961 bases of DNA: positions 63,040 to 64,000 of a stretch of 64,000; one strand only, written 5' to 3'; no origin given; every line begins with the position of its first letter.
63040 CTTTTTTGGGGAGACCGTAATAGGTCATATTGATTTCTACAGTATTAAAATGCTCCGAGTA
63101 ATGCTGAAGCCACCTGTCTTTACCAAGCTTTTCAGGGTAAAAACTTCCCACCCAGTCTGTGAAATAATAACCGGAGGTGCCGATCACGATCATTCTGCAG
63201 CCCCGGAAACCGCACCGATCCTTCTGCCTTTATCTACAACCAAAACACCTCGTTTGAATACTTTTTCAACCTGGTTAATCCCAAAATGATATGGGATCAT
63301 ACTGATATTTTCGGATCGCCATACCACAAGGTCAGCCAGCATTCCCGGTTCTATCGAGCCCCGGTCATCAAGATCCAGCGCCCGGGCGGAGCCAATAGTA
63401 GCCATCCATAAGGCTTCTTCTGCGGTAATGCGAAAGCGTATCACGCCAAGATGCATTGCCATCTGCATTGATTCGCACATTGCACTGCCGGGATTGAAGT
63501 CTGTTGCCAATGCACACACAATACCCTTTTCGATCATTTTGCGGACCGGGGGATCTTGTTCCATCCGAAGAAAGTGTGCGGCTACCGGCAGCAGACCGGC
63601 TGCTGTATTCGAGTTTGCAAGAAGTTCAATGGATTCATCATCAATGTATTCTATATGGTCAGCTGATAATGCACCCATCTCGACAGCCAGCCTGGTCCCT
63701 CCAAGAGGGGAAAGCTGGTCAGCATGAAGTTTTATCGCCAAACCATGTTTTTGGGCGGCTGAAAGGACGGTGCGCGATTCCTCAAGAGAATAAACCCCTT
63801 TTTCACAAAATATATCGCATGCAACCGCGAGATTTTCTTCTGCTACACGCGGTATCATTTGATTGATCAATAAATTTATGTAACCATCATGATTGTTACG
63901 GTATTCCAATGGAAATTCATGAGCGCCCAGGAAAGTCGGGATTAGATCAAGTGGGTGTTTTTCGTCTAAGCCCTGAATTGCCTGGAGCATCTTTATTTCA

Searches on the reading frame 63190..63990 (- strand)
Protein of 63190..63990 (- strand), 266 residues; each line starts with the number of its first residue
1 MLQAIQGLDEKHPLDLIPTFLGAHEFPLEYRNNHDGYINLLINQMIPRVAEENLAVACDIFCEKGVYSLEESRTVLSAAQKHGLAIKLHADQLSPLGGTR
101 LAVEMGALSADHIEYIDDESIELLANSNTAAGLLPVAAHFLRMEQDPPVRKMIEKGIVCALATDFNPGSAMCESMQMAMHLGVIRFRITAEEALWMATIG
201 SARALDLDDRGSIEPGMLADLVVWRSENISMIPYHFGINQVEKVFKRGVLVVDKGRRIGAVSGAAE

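Call 16: search_protein_families(library=ncbifam, proteins=[window:63190-63990:-], max_evalue=1e-8)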
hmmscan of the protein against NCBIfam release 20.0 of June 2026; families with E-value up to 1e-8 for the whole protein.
window:63190-63990:- (266 aa): 10 families
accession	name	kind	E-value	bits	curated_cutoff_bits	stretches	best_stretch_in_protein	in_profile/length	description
TIGR01224.1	hutI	equivalog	5.4e-85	285.5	298.15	1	1-248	128-375/377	imidazolonepropionase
NF006055.0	PRK08203.1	equivalog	2.5e-14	52.7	532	1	115-231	276-397/455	8-oxoguanine deaminase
NF006056.0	PRK08204.1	subfamily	1.2e-12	47.4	391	1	65-241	197-396/449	hypothetical protein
TIGR02967.1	guan_deamin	equivalog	1.5e-12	47.2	375.4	1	112-227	245-363/401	guanine deaminase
NF051886.1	XaaProDiPepCaul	equivalog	6.1e-11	42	500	0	153-251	304-397/398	Xaa-Pro dipeptidase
NF006679.0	PRK09228.1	subfamily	6.3e-11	41.7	351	1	112-232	270-393/433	guanine deaminase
NF004995.0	PRK06380.1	subfamily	8.4e-11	41.5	567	1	108-235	238-371/418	metal-dependent hydrolase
NF006549.0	PRK09045.1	equivalog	8.5e-10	37.8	540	1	106-241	253-395/444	TRZ/ATZ family hydrolase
NF004801.0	PRK06151.1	subfamily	4e-09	35.8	416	1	71-233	248-410/491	chlorohydrolase family protein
TIGR02318.1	phosphono_phnM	equivalog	4.7e-09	35.6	390.55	0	151-229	287-362/376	phosphonate metabolism protein PhnM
